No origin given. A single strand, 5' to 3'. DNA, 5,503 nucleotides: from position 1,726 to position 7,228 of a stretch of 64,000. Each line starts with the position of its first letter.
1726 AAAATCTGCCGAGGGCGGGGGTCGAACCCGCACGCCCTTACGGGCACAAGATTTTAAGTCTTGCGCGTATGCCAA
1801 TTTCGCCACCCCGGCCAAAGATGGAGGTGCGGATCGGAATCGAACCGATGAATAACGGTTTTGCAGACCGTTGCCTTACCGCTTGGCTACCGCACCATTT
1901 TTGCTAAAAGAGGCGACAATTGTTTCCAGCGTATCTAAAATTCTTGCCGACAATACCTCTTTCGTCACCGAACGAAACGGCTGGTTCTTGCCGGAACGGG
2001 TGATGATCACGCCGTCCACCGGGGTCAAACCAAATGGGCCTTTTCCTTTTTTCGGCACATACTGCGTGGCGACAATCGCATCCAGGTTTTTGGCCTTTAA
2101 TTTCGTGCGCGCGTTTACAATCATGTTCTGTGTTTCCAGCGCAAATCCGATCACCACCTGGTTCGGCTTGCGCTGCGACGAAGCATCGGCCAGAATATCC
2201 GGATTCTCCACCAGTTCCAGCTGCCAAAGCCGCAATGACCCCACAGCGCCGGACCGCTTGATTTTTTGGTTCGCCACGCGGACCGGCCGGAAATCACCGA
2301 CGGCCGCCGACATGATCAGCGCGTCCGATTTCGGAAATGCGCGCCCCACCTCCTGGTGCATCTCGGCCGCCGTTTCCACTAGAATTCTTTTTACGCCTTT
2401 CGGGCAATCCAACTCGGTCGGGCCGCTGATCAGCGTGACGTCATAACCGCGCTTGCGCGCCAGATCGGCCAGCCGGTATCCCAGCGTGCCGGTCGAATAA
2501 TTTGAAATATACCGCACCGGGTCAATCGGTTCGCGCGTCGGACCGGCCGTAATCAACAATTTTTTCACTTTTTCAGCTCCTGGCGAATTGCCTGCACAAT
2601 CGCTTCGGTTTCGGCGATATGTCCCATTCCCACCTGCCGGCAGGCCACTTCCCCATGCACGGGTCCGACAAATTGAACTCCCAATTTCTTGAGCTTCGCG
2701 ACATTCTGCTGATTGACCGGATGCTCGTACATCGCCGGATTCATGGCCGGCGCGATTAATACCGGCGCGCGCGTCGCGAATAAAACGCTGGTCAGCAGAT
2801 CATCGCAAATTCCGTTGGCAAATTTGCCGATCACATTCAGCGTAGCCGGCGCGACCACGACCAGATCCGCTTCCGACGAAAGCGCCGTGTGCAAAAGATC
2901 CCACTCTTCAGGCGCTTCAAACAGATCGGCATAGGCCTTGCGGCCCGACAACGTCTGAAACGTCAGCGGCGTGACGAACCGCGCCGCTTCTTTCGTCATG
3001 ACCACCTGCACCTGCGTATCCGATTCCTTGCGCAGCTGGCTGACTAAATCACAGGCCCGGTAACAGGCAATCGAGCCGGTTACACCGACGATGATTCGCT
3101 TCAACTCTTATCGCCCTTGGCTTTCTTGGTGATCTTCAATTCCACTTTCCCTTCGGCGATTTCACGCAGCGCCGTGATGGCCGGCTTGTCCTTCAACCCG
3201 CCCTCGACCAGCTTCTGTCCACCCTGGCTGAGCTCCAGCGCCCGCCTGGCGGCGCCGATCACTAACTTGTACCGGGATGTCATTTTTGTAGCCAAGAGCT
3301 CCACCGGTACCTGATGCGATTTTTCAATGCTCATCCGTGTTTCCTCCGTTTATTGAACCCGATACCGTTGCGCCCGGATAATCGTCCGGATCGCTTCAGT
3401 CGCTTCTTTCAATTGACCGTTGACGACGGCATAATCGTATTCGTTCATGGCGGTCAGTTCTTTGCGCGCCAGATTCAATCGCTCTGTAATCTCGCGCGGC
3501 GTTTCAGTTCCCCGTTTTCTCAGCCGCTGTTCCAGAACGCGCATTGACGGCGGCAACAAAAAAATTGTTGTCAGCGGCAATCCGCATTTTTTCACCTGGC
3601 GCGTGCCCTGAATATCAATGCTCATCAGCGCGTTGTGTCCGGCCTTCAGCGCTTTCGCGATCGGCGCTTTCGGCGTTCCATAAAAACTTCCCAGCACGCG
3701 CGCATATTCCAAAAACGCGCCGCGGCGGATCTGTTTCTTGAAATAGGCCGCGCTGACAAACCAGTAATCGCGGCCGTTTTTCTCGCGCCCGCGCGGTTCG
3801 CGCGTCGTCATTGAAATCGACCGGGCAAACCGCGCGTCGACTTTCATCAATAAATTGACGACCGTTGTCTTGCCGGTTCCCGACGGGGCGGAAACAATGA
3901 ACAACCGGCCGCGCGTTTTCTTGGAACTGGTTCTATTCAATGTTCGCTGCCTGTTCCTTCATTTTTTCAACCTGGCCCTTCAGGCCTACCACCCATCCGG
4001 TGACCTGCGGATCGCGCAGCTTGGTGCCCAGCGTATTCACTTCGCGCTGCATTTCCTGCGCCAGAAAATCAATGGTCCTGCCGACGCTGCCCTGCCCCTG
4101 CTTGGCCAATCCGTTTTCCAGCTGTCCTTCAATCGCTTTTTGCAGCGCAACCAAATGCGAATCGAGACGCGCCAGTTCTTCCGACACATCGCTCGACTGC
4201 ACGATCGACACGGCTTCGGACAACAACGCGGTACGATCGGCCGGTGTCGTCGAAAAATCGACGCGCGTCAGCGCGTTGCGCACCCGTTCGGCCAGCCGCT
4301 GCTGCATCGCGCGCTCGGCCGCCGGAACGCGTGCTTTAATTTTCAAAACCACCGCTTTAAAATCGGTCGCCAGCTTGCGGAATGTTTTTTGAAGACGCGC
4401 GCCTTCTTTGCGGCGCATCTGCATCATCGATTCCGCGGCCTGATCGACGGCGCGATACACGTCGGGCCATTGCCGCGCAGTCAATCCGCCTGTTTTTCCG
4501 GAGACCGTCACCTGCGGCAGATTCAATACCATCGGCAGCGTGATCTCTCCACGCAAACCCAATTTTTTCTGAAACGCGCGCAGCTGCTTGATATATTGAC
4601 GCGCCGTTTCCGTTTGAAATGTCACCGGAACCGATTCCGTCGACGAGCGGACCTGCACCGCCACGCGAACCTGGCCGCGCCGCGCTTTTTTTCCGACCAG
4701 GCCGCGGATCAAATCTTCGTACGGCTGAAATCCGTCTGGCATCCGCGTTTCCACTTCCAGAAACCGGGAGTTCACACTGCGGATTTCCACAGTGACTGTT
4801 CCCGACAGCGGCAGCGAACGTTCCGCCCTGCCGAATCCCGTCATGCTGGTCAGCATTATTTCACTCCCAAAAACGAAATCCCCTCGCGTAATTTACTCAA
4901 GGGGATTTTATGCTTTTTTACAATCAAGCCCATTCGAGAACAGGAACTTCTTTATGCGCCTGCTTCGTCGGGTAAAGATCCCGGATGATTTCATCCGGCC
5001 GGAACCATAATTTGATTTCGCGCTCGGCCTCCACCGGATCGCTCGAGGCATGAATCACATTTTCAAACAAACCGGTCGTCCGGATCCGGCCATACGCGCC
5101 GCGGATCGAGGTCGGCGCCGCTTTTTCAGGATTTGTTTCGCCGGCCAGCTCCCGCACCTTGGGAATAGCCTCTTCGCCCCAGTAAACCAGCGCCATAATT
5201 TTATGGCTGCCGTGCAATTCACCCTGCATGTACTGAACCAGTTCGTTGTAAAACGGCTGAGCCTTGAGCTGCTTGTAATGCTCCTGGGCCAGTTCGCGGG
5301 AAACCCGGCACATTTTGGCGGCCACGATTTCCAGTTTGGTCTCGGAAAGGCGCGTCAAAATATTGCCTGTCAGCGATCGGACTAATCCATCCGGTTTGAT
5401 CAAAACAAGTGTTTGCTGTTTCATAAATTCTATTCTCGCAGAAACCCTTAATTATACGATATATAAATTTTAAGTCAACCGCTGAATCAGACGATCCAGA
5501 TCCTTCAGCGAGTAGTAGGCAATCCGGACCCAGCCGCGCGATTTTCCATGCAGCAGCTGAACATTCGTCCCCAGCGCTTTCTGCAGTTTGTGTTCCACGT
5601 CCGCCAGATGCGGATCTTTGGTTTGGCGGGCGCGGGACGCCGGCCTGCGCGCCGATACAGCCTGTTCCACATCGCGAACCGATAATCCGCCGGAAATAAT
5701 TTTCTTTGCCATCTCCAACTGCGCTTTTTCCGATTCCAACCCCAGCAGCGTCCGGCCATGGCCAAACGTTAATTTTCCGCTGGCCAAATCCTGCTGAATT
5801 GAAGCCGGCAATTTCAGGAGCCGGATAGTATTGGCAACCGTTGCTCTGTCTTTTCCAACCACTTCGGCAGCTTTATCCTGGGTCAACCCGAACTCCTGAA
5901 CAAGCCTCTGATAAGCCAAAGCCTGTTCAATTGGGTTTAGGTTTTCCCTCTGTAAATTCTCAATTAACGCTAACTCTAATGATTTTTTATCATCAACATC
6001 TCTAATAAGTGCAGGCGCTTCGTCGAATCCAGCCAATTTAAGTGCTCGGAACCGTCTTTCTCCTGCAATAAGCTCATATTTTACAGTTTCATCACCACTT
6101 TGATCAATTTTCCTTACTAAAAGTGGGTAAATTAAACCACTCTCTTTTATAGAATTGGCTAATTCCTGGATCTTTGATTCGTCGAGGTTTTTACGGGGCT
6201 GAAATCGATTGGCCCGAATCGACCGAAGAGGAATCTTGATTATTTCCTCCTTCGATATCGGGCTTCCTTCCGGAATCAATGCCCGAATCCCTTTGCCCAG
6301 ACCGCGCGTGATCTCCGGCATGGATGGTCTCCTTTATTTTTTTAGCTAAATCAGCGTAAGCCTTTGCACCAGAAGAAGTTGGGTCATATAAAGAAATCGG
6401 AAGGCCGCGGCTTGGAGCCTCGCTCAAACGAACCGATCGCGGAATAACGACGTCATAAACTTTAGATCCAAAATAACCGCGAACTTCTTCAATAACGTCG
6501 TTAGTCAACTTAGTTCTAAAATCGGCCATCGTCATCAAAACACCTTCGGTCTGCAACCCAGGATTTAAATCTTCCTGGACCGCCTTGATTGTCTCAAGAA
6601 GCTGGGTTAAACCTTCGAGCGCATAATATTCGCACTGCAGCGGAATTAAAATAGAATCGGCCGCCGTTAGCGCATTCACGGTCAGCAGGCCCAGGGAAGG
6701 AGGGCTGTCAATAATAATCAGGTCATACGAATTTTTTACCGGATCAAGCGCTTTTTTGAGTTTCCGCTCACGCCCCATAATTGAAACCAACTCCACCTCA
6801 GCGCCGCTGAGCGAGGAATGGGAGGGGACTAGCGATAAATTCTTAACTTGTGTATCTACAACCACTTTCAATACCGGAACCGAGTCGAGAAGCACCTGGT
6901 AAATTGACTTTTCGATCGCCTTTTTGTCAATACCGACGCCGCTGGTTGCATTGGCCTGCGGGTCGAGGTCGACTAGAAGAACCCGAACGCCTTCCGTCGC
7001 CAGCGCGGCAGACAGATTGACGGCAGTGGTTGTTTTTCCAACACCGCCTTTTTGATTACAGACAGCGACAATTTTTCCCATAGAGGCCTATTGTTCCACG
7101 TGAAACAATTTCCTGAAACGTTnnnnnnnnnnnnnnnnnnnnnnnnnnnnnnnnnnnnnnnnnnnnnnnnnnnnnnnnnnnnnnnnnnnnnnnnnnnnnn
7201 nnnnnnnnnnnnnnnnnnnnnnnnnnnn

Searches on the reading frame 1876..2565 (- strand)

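Call 94: search_protein_families(library=pfam, proteins=[window:1876-2565:-], max_evalue=0.001)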
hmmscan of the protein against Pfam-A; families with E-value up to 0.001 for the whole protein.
window:1876-2565:- (229 aa): 1 family
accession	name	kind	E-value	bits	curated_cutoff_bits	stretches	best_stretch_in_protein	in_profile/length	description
PF04127.22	DFP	-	1.3e-61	208.1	22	1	1-170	4-170/186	DNA/pantothenate metabolism flavoprotein C-terminal domain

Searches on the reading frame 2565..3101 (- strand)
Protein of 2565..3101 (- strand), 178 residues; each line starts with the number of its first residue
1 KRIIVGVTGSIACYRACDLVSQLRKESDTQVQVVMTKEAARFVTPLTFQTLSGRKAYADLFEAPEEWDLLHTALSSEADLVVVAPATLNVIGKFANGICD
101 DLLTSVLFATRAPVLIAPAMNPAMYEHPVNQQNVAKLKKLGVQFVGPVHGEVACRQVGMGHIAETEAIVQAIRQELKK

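Call 94: search_protein_families(library=pfam, proteins=[window:2565-3101:-], max_evalue=0.001)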
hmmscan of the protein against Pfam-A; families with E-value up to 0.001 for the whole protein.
window:2565-3101:- (178 aa): 1 family
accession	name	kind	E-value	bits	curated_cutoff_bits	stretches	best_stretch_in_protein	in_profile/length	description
PF02441.25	Flavoprotein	-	1.3e-37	129.3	22.7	1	1-175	1-161/162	Flavoprotein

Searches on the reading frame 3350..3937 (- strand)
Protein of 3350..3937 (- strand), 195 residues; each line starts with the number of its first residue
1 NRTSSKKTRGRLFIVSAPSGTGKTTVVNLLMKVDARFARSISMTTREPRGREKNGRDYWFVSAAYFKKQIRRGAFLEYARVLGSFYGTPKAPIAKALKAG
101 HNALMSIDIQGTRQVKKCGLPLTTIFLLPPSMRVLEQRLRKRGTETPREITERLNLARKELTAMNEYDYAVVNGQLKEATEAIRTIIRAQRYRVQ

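Call 94: search_protein_families(library=pfam, proteins=[window:3350-3937:-], max_evalue=0.001)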
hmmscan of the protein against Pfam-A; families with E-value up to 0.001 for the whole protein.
window:3350-3937:- (195 aa): 1 family
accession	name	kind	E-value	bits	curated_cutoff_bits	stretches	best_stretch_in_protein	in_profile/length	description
PF00625.27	Guanylate_kin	-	1.1e-43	149.5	25.2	1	10-189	2-181/182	Guanylate kinase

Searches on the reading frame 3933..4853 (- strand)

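Call 52: search_protein_families(library=pfam, proteins=[window:3933-4853:-], max_evalue=0.00001)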
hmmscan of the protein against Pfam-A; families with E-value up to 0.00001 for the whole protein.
window:3933-4853:- (306 aa): 2 families
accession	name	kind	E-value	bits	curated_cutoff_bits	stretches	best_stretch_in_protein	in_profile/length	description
PF03755.18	YicC-like_N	-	7.4e-41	140.6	25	1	2-155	2-155/156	Endoribonuclease YicC-like, N-terminal region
PF08340.16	YicC-like_C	-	1.6e-28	99.7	27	1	172-306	1-120/120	Endoribonuclease YicC-like, C-terminal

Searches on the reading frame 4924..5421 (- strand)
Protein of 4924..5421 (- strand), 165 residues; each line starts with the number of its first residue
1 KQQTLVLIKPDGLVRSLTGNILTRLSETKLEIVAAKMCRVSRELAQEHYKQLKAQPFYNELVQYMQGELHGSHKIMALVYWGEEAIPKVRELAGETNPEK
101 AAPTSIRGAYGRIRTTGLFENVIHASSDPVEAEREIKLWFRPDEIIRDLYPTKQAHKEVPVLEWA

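Call 94: search_protein_families(library=pfam, proteins=[window:4924-5421:-], max_evalue=0.001)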
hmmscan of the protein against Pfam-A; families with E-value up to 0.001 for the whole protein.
window:4924-5421:- (165 aa): 1 family
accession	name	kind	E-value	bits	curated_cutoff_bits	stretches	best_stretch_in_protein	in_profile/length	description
PF00334.24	NDK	-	6.7e-42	143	27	1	2-145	1-135/135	Nucleoside diphosphate kinase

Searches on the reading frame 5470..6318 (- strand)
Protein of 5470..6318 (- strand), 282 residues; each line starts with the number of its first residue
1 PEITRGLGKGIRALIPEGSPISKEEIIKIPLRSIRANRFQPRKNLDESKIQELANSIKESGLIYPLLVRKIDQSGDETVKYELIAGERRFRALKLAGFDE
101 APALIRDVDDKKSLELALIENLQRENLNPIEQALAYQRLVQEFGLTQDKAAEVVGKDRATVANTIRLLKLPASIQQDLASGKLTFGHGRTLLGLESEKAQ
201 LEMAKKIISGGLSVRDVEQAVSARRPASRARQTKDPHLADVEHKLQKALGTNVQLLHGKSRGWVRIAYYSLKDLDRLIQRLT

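Call 52: search_protein_families(library=pfam, proteins=[window:5470-6318:-], max_evalue=0.00001)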
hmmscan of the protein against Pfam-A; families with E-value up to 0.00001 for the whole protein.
window:5470-6318:- (282 aa): 3 families
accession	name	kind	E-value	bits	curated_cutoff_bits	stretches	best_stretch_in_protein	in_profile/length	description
PF17762.8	HTH_ParB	-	1.1e-37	128.7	22.6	1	125-223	1-99/102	ParB HTH domain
PF02195.25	ParB_N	-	1.9e-32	111.6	26.3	1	24-123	1-95/95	ParB N-terminal domain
PF23552.2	ParB_C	-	1.7e-09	37.4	23.8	1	234-281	1-49/50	ParB dimerisation domain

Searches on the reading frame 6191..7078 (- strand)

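Call 94: search_protein_families(library=pfam, proteins=[window:6191-7078:-], max_evalue=0.001)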
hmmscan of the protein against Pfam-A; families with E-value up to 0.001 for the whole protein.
window:6191-7078:- (295 aa): 8 families
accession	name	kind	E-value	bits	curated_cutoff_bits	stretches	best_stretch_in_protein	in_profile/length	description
PF13614.12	AAA_31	-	5.3e-72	241.9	27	1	2-176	2-176/177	AAA domain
PF01656.29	CbiA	-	3.4e-30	105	25.4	1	4-228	1-125/125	CobQ/CobB/MinD/ParA nucleotide binding domain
PF09140.17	MipZ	-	8.1e-14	52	20.7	1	3-155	2-137/262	ATPase MipZ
PF00142.24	Fer4_NifH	-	9.6e-12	45.4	25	1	9-48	7-46/271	4Fe-4S iron sulfur cluster binding proteins, NifH/frxC family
PF06564.18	CBP_BcsQ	-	1.9e-11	44.4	21.3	1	3-246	3-231/234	Cellulose biosynthesis protein BcsQ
PF10609.15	ParA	-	1.8e-09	37.8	27.1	1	2-130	4-124/246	NUBPL iron-transfer P-loop NTPase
PF02374.21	ArsA_ATPase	-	8e-07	29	24.3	1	9-127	8-134/305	Anion-transporting ATPase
PF07015.17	VirC1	-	0.00015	21.6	24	1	2-40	2-40/231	VirC1 protein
